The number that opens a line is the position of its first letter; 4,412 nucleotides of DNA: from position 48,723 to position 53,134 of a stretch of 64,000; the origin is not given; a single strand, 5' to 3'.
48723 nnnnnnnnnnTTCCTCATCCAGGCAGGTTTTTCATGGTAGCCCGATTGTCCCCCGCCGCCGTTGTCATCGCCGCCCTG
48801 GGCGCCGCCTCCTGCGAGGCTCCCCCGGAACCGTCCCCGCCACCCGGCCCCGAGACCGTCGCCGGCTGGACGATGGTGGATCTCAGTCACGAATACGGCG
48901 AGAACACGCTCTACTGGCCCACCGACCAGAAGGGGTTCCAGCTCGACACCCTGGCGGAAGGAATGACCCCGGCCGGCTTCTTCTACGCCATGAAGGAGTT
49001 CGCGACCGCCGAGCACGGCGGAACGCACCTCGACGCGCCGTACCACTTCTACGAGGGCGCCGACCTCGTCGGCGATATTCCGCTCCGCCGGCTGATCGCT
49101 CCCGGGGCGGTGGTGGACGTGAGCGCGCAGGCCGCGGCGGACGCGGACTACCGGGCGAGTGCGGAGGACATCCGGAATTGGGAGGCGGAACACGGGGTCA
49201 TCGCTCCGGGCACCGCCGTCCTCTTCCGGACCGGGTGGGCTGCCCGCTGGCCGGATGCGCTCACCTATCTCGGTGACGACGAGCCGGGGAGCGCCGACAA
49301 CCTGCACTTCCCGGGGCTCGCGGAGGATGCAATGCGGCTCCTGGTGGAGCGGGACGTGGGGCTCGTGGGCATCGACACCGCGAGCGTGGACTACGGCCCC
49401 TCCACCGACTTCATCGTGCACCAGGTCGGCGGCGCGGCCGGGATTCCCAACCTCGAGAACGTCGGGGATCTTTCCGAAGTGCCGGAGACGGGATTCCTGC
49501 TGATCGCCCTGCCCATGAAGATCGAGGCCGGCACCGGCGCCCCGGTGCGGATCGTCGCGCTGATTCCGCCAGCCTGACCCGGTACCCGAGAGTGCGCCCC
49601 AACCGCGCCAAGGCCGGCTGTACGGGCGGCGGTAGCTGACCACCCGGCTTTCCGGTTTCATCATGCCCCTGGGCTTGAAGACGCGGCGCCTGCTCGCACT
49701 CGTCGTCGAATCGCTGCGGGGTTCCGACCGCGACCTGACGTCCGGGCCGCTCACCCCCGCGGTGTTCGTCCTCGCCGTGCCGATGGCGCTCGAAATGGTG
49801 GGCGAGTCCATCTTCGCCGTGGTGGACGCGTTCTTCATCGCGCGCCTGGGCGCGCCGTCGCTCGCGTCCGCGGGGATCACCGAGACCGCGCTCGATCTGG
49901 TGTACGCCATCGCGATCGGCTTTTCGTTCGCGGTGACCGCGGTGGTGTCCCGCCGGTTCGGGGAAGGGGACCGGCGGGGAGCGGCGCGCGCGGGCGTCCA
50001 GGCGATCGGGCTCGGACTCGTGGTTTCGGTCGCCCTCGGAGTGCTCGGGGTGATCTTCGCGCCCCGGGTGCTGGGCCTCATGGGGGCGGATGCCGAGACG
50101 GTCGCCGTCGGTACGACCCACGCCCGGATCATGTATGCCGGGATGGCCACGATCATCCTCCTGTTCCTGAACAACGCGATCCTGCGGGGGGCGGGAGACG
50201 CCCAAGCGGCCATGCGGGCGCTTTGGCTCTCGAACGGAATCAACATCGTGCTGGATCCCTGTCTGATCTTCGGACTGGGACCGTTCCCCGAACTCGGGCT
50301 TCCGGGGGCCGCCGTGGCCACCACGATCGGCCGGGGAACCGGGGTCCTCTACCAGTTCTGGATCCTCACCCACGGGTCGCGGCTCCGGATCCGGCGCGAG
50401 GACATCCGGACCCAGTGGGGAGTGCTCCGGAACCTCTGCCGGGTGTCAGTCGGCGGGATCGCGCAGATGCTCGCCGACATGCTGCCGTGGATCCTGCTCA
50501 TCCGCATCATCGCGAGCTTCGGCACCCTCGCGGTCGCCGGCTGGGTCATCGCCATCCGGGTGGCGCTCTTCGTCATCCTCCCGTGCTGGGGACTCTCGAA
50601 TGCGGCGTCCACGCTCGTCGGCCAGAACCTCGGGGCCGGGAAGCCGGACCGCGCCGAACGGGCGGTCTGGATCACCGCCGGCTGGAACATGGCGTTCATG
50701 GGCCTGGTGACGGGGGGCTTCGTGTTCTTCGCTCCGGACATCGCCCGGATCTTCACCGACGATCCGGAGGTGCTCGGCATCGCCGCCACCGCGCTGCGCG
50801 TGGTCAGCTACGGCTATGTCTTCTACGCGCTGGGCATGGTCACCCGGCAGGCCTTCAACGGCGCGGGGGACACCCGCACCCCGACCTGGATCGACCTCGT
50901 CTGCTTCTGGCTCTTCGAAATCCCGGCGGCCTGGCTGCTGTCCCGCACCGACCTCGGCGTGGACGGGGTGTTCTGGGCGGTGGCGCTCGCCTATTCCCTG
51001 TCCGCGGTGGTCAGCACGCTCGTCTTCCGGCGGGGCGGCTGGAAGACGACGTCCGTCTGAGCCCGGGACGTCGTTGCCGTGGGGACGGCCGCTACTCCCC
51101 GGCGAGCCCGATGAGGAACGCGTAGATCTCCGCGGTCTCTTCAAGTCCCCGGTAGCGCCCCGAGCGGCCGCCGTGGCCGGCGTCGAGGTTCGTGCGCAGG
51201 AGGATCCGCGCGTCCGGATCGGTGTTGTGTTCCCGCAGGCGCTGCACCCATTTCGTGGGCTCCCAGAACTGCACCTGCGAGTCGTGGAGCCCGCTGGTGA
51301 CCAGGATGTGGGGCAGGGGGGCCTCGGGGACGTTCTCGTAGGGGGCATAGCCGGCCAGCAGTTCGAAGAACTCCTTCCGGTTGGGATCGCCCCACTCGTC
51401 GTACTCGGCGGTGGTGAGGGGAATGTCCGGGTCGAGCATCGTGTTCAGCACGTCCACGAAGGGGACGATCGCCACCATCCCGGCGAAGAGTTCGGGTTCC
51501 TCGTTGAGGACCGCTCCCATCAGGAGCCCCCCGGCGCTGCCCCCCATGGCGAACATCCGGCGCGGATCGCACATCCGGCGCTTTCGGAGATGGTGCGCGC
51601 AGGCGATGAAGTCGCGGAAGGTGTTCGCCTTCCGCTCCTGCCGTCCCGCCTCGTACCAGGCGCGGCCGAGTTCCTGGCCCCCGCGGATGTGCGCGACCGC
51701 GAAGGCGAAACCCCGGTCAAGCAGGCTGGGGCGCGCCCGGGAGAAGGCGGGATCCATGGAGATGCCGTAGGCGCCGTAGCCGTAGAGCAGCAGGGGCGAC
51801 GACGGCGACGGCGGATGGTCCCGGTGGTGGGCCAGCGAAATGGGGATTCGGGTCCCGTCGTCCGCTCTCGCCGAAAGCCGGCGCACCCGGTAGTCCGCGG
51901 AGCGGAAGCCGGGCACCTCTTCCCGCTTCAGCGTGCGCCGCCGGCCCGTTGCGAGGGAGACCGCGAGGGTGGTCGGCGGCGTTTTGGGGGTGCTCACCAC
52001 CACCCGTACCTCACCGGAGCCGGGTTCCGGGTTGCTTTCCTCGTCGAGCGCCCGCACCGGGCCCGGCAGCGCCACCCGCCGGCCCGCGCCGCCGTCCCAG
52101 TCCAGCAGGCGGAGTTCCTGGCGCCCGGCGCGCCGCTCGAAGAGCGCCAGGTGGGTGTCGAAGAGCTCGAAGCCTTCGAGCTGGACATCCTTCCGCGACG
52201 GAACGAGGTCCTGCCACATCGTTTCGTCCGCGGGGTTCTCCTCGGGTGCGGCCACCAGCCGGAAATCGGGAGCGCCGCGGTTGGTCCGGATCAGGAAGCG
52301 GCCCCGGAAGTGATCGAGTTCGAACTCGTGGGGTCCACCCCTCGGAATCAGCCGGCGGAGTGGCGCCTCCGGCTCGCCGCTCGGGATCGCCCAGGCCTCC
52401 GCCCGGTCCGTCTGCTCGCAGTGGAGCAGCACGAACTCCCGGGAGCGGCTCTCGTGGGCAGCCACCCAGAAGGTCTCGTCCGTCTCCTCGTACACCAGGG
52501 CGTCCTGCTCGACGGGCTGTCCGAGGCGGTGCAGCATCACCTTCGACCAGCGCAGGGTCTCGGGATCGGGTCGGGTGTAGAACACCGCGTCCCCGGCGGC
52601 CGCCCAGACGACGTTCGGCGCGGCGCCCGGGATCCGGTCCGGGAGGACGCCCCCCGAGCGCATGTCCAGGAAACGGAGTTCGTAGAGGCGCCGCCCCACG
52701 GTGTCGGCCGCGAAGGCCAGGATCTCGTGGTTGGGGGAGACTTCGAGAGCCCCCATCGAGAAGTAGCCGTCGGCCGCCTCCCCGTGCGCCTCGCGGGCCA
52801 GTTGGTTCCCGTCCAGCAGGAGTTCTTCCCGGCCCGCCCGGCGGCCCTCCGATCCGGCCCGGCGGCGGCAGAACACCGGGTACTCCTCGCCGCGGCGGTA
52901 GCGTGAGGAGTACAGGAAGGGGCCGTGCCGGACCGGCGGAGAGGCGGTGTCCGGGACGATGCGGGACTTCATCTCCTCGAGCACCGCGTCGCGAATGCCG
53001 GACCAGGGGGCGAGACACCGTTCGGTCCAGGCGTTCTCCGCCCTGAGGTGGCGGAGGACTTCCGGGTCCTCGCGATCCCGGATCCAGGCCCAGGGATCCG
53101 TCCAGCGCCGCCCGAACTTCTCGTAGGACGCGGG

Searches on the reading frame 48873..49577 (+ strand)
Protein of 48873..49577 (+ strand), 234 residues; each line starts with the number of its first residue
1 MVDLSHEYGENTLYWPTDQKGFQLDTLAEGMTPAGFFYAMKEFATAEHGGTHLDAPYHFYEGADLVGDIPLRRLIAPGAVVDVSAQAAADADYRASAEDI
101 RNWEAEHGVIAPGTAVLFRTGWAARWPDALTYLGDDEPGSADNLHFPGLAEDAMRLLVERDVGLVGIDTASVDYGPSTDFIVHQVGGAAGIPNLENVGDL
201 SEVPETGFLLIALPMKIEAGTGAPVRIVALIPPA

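Call 24: search_protein_families(library=pfam, proteins=[window:48873-49577:+], max_evalue=0.00001)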
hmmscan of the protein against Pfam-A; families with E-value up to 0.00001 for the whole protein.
window:48873-49577:+ (234 aa): 1 family
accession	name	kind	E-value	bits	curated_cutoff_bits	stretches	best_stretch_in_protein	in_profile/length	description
PF04199.19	Cyclase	-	2e-41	142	23.1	1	2-173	1-141/142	Putative cyclase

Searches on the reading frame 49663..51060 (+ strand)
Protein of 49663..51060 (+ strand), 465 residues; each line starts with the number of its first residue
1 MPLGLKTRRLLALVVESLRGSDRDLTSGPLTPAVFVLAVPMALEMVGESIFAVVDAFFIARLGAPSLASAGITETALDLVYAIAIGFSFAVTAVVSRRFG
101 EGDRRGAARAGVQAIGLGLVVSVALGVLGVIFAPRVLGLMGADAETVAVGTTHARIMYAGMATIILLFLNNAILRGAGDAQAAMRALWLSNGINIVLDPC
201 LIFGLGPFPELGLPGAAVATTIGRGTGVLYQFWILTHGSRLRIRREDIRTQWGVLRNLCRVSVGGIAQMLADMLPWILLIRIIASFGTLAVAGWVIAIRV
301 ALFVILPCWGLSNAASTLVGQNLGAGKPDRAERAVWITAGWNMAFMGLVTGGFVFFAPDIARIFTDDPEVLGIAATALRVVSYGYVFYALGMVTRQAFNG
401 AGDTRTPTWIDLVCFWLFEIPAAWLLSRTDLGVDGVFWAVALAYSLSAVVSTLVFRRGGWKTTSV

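Call 24: search_protein_families(library=pfam, proteins=[window:49663-51060:+], max_evalue=0.00001)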
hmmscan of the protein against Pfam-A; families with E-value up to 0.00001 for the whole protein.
window:49663-51060:+ (465 aa): 1 family
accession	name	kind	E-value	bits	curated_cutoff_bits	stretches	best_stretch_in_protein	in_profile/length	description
PF01554.23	MatE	-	2.1e-58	197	24.9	2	277-425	14-161/161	MatE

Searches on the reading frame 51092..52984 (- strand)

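Call 24: search_protein_families(library=pfam, proteins=[window:51092-52984:-], max_evalue=0.00001)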
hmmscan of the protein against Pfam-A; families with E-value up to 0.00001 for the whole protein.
window:51092-52984:- (630 aa): 2 families
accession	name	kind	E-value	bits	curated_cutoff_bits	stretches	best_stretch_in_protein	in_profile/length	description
PF02897.21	Peptidase_S9_N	-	2.2e-68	231.4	24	1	3-353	60-412/414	Prolyl oligopeptidase, N-terminal beta-propeller domain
PF00326.27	Peptidase_S9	-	4.3e-62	209.8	22.6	1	413-625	2-207/213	Prolyl oligopeptidase family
